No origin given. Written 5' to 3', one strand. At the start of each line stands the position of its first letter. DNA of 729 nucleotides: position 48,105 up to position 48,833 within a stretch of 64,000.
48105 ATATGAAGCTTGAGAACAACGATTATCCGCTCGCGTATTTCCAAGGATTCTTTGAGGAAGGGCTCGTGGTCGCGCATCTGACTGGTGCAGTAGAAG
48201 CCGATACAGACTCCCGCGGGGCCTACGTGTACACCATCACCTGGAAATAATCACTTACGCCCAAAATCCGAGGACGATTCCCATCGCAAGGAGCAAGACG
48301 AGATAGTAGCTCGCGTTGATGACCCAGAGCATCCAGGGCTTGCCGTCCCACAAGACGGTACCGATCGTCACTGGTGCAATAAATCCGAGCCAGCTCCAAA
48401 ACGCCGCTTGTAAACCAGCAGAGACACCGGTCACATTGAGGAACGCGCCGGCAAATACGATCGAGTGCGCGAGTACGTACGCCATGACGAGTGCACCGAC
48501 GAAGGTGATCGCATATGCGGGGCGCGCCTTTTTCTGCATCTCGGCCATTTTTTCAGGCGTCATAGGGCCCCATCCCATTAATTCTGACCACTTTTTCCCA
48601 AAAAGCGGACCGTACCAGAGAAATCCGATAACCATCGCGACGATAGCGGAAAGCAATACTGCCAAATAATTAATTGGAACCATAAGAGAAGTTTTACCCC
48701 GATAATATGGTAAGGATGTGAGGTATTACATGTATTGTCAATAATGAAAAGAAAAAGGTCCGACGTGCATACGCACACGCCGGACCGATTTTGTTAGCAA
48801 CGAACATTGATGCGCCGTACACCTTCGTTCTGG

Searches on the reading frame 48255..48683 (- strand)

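Call 6: search_protein_families(library=pfam, proteins=[window:48255-48683:-], max_evalue=0.001)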
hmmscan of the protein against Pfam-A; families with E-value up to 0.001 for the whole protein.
window:48255-48683:- (142 aa): 1 family
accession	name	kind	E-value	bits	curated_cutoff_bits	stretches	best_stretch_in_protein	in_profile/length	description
PF08570.15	DUF1761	-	8.6e-30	104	31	1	7-139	1-123/123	Protein of unknown function (DUF1761)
